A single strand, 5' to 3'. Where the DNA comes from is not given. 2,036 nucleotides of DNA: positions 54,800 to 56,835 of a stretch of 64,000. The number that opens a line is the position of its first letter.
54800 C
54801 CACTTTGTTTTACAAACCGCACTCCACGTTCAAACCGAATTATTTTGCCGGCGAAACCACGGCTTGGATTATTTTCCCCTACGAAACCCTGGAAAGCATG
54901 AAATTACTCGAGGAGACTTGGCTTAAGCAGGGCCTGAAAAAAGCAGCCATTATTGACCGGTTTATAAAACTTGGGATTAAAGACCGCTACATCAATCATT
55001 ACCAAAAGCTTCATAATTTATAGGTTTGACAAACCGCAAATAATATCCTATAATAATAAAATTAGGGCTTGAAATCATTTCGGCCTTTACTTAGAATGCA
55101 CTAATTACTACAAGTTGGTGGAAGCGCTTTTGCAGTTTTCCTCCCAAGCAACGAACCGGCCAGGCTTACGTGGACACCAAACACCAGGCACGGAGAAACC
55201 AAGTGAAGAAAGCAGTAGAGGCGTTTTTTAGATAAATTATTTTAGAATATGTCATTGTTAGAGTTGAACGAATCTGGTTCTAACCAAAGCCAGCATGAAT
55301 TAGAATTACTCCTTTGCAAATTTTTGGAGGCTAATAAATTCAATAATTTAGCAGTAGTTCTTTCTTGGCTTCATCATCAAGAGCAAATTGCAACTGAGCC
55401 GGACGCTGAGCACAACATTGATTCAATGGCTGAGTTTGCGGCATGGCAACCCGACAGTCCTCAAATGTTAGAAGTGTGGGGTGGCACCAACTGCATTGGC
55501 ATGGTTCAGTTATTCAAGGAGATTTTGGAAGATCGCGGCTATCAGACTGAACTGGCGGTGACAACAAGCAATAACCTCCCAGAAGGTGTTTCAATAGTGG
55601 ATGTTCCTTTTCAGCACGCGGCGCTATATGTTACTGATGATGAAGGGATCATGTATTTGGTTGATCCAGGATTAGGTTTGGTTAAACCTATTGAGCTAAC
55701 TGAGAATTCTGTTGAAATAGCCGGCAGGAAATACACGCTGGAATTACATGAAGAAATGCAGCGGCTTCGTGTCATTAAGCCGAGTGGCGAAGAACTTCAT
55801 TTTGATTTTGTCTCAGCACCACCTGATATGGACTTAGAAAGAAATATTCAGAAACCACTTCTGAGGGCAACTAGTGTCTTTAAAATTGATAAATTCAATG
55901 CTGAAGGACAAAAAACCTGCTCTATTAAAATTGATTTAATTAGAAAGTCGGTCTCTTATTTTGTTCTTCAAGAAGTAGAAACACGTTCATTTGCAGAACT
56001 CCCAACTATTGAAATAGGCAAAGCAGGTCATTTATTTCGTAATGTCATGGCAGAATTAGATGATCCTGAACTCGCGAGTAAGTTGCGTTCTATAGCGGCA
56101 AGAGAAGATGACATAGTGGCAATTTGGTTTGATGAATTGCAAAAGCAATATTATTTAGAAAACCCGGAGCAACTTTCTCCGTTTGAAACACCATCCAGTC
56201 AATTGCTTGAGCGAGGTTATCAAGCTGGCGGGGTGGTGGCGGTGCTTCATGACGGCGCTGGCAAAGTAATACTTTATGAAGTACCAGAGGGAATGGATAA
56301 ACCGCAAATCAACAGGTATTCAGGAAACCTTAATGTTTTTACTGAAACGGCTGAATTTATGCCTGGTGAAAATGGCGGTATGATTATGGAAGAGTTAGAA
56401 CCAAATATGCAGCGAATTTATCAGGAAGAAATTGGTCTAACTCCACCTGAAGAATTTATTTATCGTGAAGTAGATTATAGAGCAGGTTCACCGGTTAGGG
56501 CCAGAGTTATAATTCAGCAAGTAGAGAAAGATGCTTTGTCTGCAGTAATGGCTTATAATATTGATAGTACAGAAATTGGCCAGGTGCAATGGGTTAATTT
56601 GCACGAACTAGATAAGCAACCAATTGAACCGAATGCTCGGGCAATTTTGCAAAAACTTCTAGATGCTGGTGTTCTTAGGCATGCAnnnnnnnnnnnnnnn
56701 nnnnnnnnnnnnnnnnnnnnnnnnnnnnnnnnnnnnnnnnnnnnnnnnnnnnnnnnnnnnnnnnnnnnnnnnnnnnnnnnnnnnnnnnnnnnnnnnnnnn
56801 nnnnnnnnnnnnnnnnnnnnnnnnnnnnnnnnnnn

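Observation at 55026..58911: Compact strongly promoted module: PRTase / NAT-Nudix fusion / alpha-beta hydrolase / TIM-barrel / HD hydrolase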

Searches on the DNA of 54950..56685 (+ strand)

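Call 6: search_rna_families(source=window, start=54950, end=55350, threshold=evalue, max_evalue=10, show_alignments=4)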
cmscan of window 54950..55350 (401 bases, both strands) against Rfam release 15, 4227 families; matches with E-value up to 10: 2.
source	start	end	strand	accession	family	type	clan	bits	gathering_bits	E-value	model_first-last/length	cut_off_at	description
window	55007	55085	-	RF00206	U54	Gene; snRNA; snoRNA; CD-box;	CL00008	15.9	40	4.1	1-81/81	no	Small nucleolar RNA U54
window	55187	55213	+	RF00382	DnaX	Cis-reg; frameshift_element;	-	12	35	4.3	1-65/65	no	DnaX ribosomal frameshifting element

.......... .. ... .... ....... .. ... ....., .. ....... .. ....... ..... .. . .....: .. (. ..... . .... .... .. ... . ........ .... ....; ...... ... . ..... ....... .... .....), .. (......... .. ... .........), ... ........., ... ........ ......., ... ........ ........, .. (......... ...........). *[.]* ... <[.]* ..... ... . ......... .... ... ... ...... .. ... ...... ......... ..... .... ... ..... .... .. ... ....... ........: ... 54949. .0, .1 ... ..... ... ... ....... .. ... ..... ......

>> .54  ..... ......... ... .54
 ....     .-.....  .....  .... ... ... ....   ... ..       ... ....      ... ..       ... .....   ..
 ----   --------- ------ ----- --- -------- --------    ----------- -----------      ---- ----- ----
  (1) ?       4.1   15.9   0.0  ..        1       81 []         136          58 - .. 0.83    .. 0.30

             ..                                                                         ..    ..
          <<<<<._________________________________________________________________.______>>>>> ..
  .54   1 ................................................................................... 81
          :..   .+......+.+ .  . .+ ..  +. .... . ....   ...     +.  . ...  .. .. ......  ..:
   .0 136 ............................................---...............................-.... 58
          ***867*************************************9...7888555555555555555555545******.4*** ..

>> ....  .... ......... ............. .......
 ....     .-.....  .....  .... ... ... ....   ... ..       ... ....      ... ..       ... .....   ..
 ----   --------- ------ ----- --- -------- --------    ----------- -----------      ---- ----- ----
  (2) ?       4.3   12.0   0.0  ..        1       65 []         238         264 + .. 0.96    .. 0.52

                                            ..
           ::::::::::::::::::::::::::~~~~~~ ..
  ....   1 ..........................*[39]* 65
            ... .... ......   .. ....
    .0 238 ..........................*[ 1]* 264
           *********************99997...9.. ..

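Call 15: search_rna_families(sources=[L007, L009, L011], threshold=gathering)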
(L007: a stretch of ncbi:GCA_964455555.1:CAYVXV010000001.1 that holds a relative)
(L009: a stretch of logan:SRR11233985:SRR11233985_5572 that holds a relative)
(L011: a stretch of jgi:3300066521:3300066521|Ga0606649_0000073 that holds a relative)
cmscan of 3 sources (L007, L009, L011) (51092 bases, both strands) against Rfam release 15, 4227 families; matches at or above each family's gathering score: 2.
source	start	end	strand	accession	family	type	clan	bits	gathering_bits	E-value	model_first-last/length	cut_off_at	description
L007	1071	1144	+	RF00005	tRNA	Gene; tRNA;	CL00001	68.5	29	6.5e-13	1-71/71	no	tRNA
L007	6180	6265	+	RF00005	tRNA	Gene; tRNA;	CL00001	60.2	29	1.2e-10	1-71/71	no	tRNA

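Call 30: search_rna_families(source=L012, start=2100, end=2300, threshold=evalue, max_evalue=10, show_alignments=2)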
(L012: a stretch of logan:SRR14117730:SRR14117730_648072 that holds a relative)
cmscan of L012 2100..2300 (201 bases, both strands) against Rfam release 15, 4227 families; matches with E-value up to 10: 2.
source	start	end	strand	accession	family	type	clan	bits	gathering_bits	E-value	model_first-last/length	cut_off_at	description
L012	2173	2249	-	RF01772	rnk_pseudo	Cis-reg; leader;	-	14.4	55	3.8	1-108/108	no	Pseudomonas rnk leader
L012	2155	2174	-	RF04286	mir-513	Gene; miRNA;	CL00136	13.1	72.1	5.6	32-51/82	no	mir-513 microRNA precursor family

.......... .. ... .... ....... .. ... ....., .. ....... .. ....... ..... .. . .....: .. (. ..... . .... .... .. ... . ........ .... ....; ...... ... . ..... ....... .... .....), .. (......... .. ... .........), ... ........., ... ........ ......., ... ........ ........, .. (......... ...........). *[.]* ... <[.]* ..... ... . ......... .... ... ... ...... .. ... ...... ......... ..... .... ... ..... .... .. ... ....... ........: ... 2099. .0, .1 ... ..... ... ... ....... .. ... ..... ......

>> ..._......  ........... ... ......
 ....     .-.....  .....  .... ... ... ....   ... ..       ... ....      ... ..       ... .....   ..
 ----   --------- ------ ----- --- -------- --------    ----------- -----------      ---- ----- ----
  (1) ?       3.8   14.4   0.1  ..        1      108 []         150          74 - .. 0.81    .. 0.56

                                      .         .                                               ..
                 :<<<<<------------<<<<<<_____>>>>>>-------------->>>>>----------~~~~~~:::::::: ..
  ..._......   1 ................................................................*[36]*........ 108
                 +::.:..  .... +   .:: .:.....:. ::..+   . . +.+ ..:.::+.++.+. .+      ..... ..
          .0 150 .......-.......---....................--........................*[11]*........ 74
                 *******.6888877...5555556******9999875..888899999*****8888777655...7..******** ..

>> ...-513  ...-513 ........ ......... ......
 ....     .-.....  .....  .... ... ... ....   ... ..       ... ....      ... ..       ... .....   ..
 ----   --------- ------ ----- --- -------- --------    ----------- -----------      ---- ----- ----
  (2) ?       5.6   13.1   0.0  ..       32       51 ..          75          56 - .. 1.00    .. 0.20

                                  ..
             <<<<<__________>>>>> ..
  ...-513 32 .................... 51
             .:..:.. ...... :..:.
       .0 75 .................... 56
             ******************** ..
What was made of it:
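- On Any Rfam 15 RNA family: At E<=10 only noise appeared, on the window leader and on the L012 leader (calls 6, 30).
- Closest known: Guanine/purine riboswitch class. Different: No match to any Rfam 15 model at E<=10 (calls 6, 30).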

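Call 72: build_rna_model(alignment_id=A3, structure=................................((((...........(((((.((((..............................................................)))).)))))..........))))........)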
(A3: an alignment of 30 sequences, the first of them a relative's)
Model R1 built from alignment A3 (30 sequences, 151 columns); structure: as given.
model positions 123; base pairs 13; branch points 0; effective number of sequences 6.18; information 0.59 bits per position. Calibrated on 0.2 Mb of random sequence (short: E-values are rough).
structure used (alignment columns):
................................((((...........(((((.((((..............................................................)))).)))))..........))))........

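Call 74: search_with_rna_model(model_id=R1, source=window, max_evalue=1, show_alignments=1)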
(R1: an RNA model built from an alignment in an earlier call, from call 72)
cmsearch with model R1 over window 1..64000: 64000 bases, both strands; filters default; matches with E-value up to 1: 1.
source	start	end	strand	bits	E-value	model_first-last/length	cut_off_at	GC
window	55097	55231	+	60.5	3e-09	1-123/123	no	0.49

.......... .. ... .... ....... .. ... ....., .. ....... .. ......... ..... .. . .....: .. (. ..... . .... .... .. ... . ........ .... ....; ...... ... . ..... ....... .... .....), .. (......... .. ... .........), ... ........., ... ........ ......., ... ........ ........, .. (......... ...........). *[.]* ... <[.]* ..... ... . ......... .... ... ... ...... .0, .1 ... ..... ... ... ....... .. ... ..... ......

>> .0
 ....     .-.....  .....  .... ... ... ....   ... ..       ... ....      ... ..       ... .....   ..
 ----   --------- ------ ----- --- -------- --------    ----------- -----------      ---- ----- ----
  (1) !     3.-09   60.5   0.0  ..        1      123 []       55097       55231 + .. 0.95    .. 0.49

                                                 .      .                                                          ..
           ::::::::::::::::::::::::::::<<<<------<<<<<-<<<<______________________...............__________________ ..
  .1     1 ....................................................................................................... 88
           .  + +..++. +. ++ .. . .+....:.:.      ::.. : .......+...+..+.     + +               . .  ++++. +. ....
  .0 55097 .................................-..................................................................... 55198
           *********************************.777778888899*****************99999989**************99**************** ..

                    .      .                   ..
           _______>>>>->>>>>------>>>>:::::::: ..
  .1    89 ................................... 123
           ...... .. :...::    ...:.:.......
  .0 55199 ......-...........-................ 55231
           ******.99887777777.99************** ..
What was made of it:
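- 55097..55231 (+): Covariance-model match to the conserved Patescibacteria leader RNA. It is the only copy in the window. Model R1: 60.5 bits, E 3e-9 (call 74).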
